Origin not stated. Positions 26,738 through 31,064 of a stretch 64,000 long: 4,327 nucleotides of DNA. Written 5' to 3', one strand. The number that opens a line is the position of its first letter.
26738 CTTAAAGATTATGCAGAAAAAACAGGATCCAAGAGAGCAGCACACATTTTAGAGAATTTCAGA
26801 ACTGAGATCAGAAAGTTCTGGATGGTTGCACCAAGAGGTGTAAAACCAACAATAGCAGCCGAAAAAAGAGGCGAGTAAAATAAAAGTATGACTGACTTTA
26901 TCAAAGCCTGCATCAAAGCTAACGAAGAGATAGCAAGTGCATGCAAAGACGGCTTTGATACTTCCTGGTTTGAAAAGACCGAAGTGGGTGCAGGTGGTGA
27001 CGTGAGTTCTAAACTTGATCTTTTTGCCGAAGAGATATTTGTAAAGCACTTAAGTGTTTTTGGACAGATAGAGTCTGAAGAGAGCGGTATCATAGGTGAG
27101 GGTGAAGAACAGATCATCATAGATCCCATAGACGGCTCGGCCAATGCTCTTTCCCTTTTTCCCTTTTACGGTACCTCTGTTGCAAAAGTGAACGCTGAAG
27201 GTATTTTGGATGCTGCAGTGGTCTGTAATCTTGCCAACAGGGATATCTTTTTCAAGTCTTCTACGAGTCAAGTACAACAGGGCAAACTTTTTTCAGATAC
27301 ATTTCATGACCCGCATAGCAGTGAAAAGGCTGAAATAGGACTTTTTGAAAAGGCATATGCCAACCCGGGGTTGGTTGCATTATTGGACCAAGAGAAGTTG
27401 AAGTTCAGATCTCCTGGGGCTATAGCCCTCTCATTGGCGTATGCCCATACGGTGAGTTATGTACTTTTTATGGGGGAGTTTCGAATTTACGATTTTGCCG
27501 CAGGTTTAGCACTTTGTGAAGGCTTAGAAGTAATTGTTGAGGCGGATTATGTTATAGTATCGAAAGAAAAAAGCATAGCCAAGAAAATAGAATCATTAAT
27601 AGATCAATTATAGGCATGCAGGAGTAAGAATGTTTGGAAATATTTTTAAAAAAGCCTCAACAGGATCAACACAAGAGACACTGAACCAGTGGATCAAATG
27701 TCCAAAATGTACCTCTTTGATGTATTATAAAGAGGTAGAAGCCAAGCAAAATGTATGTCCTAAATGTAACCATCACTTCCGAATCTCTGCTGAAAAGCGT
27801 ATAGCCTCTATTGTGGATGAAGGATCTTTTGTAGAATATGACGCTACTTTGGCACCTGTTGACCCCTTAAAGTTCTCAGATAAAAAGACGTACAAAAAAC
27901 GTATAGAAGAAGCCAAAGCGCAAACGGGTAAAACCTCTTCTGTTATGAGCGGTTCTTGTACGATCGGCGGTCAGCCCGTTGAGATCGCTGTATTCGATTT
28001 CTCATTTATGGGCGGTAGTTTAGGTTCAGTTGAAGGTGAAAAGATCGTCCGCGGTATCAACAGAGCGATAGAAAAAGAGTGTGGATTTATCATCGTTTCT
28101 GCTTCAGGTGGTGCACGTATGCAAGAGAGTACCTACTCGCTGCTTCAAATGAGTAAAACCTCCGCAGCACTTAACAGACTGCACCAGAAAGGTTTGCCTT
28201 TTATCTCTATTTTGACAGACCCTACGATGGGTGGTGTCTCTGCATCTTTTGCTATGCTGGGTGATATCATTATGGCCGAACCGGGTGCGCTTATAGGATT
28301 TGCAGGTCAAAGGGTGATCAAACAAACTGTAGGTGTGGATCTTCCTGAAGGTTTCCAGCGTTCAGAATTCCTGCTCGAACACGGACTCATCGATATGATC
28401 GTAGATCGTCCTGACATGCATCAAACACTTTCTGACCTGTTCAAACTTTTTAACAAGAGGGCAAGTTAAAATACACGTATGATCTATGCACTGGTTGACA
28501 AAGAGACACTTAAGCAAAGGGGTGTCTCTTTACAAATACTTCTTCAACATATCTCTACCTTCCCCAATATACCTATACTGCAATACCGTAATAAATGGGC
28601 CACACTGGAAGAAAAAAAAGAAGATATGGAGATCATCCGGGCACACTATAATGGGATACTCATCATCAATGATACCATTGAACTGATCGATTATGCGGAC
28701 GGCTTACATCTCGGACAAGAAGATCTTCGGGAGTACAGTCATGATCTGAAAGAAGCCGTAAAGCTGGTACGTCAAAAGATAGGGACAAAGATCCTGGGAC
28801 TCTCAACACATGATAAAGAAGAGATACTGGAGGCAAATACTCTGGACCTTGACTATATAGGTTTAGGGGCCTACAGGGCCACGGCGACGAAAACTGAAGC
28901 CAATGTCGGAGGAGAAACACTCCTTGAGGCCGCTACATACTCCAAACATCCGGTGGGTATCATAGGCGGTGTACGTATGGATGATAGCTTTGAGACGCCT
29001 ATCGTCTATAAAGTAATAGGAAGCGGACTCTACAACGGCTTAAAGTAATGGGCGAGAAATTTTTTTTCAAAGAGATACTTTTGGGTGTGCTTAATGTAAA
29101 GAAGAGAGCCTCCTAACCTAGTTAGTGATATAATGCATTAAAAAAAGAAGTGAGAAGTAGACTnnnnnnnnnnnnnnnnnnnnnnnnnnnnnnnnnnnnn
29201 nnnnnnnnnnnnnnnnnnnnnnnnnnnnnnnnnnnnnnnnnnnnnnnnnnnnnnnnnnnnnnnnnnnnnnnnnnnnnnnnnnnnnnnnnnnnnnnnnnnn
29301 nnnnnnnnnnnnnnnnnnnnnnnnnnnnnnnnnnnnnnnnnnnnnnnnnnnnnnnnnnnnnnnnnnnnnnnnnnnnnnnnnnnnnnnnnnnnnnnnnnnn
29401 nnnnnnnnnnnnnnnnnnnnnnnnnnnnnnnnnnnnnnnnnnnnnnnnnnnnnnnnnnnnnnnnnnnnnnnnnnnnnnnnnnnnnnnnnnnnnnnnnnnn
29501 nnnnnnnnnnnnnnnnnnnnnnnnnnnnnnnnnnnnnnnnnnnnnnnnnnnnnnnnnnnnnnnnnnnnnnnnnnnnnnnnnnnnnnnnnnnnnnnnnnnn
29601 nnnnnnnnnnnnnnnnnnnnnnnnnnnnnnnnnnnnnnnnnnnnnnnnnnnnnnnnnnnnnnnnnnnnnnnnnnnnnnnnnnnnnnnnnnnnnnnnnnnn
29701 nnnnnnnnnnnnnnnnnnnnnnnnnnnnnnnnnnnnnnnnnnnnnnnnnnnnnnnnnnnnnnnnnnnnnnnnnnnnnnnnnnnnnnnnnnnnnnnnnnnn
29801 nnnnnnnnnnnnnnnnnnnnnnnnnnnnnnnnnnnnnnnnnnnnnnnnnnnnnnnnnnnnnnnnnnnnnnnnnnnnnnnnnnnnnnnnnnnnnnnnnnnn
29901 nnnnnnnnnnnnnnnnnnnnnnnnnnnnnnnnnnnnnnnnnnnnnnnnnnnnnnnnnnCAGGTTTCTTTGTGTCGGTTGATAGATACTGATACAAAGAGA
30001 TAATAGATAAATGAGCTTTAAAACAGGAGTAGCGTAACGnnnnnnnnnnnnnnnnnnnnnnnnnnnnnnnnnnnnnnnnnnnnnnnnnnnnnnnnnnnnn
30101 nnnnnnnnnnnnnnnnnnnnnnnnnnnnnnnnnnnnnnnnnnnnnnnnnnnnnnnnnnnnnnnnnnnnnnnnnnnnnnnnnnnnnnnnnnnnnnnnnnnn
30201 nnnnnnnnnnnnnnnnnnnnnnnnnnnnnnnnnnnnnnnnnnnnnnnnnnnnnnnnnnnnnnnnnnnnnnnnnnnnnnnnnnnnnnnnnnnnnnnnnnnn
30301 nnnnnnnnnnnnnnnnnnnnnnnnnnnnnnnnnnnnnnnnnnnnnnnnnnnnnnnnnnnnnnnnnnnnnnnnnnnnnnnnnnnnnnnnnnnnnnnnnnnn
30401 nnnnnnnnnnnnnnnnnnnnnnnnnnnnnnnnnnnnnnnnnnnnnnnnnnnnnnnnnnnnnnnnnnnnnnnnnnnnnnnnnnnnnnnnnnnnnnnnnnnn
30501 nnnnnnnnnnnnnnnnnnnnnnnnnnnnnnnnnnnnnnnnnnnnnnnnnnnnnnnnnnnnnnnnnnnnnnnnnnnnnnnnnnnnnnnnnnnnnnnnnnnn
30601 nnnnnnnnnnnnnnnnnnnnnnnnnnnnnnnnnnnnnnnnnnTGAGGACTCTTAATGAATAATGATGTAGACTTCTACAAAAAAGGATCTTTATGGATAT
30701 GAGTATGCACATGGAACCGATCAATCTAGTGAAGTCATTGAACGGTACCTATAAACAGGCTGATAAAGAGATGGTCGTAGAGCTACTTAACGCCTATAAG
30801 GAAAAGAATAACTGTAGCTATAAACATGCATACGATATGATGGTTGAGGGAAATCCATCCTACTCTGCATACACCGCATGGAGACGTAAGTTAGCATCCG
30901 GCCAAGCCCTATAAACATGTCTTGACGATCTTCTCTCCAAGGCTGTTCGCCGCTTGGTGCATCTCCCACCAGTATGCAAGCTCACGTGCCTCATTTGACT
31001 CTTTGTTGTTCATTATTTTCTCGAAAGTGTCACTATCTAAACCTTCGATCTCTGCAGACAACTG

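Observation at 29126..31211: Promoter-led cassette of four unrecognisable proteins inserted between thiE and the SPFH pair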

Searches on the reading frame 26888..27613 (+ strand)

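Call 3: search_protein_families(library=pfam, proteins=[window:26888-27613:+], max_evalue=1)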
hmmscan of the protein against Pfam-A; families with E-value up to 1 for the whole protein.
window:26888-27613:+ (241 aa): 2 families
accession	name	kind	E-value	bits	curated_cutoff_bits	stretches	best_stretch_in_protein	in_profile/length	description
PF00459.30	Inositol_P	-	4e-12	46.6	27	1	5-212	10-230/271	Inositol monophosphatase family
PF00316.25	FBPase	-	0.0015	18.6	34.8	1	36-86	57-116/191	Fructose-1-6-bisphosphatase, N-terminal domain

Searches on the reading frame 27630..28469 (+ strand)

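Call 3: search_protein_families(library=pfam, proteins=[window:27630-28469:+], max_evalue=1)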
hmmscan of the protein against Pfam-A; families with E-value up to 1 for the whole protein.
window:27630-28469:+ (279 aa): 18 families
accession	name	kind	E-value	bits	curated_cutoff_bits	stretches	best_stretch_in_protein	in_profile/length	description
PF01039.27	Carboxyl_trans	-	3.3e-21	75.9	22.3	1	56-236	12-179/493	Carboxyl transferase domain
PF17848.7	Zn_ribbon_ACC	-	1.3e-08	35.3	24.5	1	21-46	1-26/26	Acetyl-CoA carboxylase zinc finger domain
PF22191.2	IBR_1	-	0.0015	18.8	27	1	21-50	3-31/47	IBR domain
PF01485.27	IBR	-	0.0019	18.7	24.3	1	7-50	4-51/65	IBR domain, a half RING-finger domain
PF02150.21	Zn_ribbon_RPB9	-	0.0038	17.5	25.2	1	24-53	4-34/36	RNA polymerases M/15 Kd subunit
PF01396.24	Zn_ribbon_Top1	-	0.011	15.9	32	0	23-35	3-15/39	Topoisomerase DNA binding C4 zinc finger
PF13717.11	Zn_ribbon_4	-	0.016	15.6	30.3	1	43-56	5-18/36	zinc-ribbon domain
PF13719.11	Zn_ribbon_5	-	0.025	14.8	29.3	0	18-29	22-33/37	zinc-ribbon domain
PF08274.17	Zn_Ribbon_YjdM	-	0.051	14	30.8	1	23-49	4-28/30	PhnA Zinc-Ribbon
PF08271.17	Zn_Ribbon_TF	-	0.17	11.9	29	1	23-46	2-25/43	TFIIB zinc-binding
PF19134.6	DUF5817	-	0.2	12.1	31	1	23-60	5-41/57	Domain of unknown function (DUF5817)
PF23145.1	Zf_2nd_IFT121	-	0.22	11.6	25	1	19-47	14-41/45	IFT121, second zinc finger domain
PF14205.11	Cys_rich_KTR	-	0.23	11.7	25.5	0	20-64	2-51/54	Cysteine-rich KTR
PF14311.12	DUF4379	-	0.26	11.9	24.5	1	20-48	26-55/56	Probable Treble clef zinc finger domain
PF13248.11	Zn_ribbon_3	-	0.26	11.3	27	0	37-46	13-22/26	zinc-ribbon domain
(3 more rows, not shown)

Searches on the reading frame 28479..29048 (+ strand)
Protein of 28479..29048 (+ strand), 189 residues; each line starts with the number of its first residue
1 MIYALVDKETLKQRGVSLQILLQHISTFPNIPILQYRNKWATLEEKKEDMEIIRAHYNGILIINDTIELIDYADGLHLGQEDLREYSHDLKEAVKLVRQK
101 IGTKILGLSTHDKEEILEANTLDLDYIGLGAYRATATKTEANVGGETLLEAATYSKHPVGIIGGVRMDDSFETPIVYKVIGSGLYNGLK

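Call 3: search_protein_families(library=pfam, proteins=[window:28479-29048:+], max_evalue=1)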
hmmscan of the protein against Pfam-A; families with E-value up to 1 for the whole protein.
window:28479-29048:+ (189 aa): 1 family
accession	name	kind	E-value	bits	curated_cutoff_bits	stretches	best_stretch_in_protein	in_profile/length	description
PF02581.23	TMP-TENI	-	4.2e-22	78.8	27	1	18-169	15-162/180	Thiamine monophosphate synthase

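Call 4: search_protein_families(library=ncbifam, proteins=[window:28479-29048:+], max_evalue=1)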
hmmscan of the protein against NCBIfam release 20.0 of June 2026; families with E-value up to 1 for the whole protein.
window:28479-29048:+ (189 aa): 13 families
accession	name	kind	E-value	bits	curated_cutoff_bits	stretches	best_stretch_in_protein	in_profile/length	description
NF002727.0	PRK02615.1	equivalog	8.6e-22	77.3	335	1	31-168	173-308/349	thiamine phosphate synthase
TIGR00693.1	thiE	equivalog_domain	3.8e-20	72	145.1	1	2-168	2-165/197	thiamine phosphate synthase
NF006530.0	PRK08999.1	equivalog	1.9e-11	43.6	245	1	33-169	161-294/315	Nudix family hydrolase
NF002904.0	PRK03512.1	equivalog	1.9e-10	40.6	231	1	53-168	58-170/211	thiamine phosphate synthase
NF000740.0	PRK00043.3-4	equivalog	3e-09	36.6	202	1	73-170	87-180/218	thiamine phosphate synthase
NF000734.0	PRK00043.1-5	equivalog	3.2e-09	36.7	252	1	43-138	39-128/201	thiamine phosphate synthase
NF000736.0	PRK00043.2-3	equivalog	1.1e-08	34.7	227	1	37-141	34-135/207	thiamine phosphate synthase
NF008933.0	PRK12290.1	equivalog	1.2e-07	31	516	1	56-139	259-336/438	thiamine phosphate synthase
NF007070.0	PRK09517.1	equivalog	1.3e-05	23.7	761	1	35-170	37-180/755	multifunctional thiamine-phosphate pyrophosphorylase/synthase/phosphomethylpyrimidine kinase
NF005819.0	PRK07695.1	equivalog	6.1e-05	22.8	251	1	61-169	60-162/205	thiazole tautomerase TenI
NF000738.0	PRK00043.3-1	equivalog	0.00013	21.7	445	1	74-167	89-178/221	thiamine phosphate synthase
NF000741.0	PRK00043.3-5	equivalog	0.00016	21.4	350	1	74-170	88-180/217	thiamine phosphate synthase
TIGR02134.1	transald_staph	equivalog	0.059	13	281.95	1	89-128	158-197/236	transaldolase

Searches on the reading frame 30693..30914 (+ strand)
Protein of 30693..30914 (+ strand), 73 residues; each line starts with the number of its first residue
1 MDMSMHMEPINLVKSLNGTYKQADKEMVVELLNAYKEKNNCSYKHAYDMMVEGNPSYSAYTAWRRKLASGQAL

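Call 3: search_protein_families(library=pfam, proteins=[window:30693-30914:+], max_evalue=1)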
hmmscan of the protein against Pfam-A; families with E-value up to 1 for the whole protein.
window:30693-30914:+ (73 aa): 0 families

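Call 4: search_protein_families(library=ncbifam, proteins=[window:30693-30914:+], max_evalue=1)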
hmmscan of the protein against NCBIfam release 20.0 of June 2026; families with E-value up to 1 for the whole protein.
window:30693-30914:+ (73 aa): 0 families

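Call 5: search_protein_families(library=padloc, proteins=[window:30693-30914:+], max_evalue=1)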
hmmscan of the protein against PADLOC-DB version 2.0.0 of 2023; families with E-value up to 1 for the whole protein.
window:30693-30914:+ (73 aa): 0 families

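Call 6: search_protein_families(library=phrogs, proteins=[window:30693-30914:+], max_evalue=1)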
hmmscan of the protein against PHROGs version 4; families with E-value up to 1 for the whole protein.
window:30693-30914:+ (73 aa): 4 families
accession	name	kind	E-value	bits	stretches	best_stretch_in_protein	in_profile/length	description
phrog_22433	-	unknown function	0.036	14.4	1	23-54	79-110/247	-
phrog_23850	-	unknown function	0.14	13.2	1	21-68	97-143/165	-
phrog_27612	-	unknown function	0.15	13.3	1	5-40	25-59/79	-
phrog_4951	-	unknown function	0.21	12.4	1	9-41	74-106/214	-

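Call 42: search_solved_structures(query=window:30693-30914:+, max_evalue=10, show_alignments=1)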
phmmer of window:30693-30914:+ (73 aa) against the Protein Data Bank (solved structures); distinct sequences matched with E-value up to 10: 9.
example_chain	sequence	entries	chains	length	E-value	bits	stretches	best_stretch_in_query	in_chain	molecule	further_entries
8vsj_C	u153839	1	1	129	0.0083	19.8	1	14-50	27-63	Superantigen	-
9dl1_A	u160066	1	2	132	0.012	19.4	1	14-50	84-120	TRACeR-I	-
2icw_G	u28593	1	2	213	0.68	13.8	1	14-53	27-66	Mycoplasma arthritidis mitogen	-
2oje_D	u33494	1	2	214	0.69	13.8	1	14-53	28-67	Superantigen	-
1r5i_D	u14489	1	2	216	0.71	13.7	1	14-53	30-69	superantigen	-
3kph_A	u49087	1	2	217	0.71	13.7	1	14-53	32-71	Superantigen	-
2lks_A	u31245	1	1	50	0.76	13.6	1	19-62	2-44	Pre-mRNA-processing factor 40 homolog A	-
1uzc_A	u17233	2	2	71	0.82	13.5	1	19-65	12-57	HYPOTHETICAL PROTEIN FLJ21157 | Pre-mRNA-processing factor 40 homolog A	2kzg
6aye_A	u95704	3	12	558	1.6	12.6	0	21-45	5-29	Mucolipin-3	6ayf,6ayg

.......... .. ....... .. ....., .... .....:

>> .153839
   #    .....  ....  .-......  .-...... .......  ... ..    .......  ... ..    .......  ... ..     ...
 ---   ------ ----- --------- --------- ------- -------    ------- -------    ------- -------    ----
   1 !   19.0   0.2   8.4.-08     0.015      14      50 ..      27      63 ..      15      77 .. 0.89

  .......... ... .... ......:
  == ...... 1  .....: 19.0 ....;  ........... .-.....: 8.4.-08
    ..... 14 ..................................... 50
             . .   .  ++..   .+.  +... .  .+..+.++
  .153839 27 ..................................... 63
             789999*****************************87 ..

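Call 82: search_dna_similar(query=window:30693-30914:+, collection=plasmids, mode=protein, max_evalue=0.001, max_rows=10)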
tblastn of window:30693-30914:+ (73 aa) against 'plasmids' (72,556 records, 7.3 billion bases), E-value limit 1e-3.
No match.

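Call 100: search_solved_structures(query=A6, max_evalue=10, show_alignments=2)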
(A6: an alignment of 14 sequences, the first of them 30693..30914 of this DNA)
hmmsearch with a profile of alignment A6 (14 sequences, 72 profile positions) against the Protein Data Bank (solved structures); distinct sequences matched with E-value up to 10: 6.
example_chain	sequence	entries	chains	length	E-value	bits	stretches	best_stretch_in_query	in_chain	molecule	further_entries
8vsj_C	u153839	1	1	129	0.003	21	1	14-50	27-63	Superantigen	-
9dl1_A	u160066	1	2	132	0.0034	20.8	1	14-50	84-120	TRACeR-I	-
2icw_G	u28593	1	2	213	0.082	16.4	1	14-54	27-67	Mycoplasma arthritidis mitogen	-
2oje_D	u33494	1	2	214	0.083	16.4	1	14-54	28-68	Superantigen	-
1r5i_D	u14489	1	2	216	0.084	16.3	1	14-54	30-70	superantigen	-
3kph_A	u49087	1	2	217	0.085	16.3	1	14-54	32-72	Superantigen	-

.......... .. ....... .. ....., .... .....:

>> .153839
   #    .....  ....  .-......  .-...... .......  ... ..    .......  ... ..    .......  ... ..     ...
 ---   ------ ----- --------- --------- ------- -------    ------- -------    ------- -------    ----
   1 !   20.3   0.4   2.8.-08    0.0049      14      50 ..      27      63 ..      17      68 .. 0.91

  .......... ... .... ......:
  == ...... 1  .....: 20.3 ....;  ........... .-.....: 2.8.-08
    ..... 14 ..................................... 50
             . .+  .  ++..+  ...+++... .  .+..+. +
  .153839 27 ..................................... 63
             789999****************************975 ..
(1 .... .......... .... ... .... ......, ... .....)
